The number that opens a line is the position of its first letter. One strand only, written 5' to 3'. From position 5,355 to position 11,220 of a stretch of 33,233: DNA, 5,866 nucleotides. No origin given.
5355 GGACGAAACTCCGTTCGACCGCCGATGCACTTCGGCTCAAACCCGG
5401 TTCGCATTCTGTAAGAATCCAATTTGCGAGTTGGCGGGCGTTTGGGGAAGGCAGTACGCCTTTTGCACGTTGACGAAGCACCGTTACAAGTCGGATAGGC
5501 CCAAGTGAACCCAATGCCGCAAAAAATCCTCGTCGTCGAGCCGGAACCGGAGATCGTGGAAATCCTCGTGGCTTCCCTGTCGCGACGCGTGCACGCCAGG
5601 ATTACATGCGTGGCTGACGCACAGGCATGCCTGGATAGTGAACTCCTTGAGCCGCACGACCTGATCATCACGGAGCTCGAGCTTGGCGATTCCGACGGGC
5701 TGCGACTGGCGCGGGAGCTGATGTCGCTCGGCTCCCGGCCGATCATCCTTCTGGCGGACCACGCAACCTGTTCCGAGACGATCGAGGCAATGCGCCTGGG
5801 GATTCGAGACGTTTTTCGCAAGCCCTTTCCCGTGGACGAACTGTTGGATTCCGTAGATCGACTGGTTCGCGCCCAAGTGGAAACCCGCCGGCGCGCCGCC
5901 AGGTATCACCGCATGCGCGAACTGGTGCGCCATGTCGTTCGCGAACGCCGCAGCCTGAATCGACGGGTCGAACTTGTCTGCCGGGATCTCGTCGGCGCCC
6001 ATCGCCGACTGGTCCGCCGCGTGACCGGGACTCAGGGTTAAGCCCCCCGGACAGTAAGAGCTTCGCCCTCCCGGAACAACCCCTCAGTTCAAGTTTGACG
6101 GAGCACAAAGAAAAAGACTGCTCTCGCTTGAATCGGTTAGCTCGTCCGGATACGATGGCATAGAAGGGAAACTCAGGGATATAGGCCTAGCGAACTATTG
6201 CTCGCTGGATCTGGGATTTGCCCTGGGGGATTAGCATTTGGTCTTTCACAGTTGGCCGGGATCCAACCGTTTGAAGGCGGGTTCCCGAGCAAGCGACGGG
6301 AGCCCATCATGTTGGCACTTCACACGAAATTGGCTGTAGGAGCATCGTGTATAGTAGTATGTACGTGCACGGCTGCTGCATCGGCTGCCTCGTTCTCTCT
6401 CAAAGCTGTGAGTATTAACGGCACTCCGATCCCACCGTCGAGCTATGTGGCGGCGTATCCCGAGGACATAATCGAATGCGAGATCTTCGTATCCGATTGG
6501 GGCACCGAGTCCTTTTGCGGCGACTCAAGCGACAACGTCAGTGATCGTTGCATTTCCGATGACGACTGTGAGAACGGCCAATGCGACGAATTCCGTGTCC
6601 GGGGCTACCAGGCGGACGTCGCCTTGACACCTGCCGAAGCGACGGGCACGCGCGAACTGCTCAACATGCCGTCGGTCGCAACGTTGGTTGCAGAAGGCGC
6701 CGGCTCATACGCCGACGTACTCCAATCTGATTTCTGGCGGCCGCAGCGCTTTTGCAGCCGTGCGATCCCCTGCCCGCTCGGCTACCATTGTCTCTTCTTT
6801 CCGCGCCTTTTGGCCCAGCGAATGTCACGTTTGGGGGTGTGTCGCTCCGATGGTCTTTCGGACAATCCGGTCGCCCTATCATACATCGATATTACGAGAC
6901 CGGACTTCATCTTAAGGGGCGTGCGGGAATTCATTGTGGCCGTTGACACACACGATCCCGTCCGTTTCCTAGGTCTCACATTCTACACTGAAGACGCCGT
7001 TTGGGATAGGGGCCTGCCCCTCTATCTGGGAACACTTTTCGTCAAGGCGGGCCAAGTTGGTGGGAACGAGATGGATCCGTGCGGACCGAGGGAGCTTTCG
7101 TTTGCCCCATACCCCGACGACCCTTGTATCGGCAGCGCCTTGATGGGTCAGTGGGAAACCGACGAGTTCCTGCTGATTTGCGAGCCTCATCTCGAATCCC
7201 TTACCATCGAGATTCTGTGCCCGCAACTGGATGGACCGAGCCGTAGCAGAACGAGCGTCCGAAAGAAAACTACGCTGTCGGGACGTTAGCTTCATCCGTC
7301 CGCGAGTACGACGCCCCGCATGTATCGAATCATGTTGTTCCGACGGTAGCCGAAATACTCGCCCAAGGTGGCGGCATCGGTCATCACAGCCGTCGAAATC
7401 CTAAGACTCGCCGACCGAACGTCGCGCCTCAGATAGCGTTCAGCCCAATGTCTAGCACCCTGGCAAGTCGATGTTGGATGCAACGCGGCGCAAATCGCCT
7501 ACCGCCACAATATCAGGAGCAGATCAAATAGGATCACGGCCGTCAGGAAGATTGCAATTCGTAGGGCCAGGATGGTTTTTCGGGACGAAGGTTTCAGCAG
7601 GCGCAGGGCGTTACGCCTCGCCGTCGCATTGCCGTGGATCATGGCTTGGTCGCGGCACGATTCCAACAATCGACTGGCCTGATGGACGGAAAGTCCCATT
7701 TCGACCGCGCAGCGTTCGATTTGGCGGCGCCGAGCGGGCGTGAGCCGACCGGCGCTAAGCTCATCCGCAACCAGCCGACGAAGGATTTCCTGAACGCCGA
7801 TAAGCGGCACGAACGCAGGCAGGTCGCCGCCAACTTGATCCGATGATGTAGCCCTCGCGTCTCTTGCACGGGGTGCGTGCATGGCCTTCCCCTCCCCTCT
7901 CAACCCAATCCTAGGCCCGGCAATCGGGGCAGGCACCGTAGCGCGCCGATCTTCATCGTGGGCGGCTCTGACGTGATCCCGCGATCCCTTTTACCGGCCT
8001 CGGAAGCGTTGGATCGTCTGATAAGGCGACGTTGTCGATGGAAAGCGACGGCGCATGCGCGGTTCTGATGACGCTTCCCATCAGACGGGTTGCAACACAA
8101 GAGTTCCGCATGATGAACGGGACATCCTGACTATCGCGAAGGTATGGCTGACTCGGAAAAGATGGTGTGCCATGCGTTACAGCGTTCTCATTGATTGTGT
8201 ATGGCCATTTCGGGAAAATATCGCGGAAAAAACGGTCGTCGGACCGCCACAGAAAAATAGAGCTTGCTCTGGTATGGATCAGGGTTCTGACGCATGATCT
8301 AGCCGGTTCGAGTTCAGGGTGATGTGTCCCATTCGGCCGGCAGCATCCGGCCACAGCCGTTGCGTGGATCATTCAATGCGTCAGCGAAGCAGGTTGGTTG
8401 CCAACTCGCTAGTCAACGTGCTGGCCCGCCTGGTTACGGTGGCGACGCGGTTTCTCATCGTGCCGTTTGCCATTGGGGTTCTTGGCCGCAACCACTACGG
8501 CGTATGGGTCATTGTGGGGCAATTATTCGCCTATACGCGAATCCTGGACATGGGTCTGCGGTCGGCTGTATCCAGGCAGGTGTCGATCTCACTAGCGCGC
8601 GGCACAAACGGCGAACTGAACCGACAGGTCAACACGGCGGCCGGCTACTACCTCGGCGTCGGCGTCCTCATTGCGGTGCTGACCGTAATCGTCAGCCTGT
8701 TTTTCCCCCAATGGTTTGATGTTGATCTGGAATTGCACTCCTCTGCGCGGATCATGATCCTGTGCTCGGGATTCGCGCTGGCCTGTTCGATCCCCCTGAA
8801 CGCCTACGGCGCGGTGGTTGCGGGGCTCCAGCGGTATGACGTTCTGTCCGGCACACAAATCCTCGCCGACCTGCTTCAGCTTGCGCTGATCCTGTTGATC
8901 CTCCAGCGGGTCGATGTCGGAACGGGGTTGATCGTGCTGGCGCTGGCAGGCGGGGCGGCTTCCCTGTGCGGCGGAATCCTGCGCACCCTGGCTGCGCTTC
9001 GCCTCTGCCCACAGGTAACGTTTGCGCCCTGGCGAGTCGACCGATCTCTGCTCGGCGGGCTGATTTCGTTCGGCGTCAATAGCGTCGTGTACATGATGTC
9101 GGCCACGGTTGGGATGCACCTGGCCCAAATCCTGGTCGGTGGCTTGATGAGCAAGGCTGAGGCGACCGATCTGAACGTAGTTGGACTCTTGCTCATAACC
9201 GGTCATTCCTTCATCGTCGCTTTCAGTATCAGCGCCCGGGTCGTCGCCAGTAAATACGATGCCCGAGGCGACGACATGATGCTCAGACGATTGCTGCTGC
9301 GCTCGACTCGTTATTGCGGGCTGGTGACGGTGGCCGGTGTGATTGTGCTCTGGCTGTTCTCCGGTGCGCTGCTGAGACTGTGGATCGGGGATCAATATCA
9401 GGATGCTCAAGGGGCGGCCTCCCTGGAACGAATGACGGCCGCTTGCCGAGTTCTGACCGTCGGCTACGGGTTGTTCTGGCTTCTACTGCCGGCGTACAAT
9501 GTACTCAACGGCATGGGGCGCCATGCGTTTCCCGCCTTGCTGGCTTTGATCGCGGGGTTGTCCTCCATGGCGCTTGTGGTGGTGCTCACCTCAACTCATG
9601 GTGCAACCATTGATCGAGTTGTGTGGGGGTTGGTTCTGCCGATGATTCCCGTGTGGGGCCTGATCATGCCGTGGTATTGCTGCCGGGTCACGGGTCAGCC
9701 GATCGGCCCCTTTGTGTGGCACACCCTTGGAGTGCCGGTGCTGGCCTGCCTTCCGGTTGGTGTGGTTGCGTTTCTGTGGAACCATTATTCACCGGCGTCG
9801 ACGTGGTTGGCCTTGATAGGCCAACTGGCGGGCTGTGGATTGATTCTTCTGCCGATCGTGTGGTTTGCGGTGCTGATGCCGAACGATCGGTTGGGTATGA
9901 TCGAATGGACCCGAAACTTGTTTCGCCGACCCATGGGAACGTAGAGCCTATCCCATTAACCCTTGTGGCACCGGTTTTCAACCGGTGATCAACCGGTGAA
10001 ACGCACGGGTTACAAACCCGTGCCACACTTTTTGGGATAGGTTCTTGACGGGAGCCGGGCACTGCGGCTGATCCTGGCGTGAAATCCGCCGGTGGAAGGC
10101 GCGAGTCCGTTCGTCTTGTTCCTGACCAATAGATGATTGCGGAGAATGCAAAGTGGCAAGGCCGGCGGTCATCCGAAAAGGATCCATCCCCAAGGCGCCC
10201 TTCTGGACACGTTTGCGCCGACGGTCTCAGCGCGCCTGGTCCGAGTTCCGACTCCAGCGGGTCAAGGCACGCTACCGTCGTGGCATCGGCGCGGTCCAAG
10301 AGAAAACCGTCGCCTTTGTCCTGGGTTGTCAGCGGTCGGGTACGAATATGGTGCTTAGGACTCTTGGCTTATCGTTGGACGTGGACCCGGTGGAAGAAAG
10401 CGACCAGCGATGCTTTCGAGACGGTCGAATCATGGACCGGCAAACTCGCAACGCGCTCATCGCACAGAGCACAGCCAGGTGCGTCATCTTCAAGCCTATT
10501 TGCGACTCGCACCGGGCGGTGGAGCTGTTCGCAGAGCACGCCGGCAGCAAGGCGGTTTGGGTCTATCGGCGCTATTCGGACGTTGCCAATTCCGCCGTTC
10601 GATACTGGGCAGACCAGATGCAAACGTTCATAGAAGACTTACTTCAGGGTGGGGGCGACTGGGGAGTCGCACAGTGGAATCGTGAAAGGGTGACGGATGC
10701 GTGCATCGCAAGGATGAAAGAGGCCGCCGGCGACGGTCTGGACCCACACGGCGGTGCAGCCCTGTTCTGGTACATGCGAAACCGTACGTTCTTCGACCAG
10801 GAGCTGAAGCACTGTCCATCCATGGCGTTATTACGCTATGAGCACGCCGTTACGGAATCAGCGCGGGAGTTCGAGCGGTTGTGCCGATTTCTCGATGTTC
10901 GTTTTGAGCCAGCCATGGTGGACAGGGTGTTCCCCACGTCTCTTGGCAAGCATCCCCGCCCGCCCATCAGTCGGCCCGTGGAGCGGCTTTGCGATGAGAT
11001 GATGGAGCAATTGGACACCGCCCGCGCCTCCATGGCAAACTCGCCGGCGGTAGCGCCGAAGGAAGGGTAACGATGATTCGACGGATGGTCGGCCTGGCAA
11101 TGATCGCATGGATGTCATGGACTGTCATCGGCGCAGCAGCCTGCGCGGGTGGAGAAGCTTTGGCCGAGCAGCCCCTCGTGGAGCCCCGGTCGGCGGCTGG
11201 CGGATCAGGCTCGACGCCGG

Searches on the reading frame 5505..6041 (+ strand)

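Call 22: search_protein_families(library=pfam, proteins=[window:5505-6041:+], max_evalue=0.001)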
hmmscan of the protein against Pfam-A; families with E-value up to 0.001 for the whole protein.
window:5505-6041:+ (178 aa): 1 family
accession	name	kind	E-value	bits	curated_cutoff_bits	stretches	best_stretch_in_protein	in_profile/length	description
PF00072.30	Response_reg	-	1.5e-14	54.5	30.2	1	8-117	1-110/111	Response regulator receiver domain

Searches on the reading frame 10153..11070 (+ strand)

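Call 22: search_protein_families(library=pfam, proteins=[window:10153-11070:+], max_evalue=0.001)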
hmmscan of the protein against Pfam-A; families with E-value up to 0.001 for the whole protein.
window:10153-11070:+ (305 aa): 2 families
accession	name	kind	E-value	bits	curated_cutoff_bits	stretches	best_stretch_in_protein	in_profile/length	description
PF13469.12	Sulfotransfer_3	-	1.1e-09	39.3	27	1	55-253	3-216/216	Sulfotransferase family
PF00685.33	Sulfotransfer_1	-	9.4e-05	22.4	22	0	218-259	150-191/255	Sulfotransferase domain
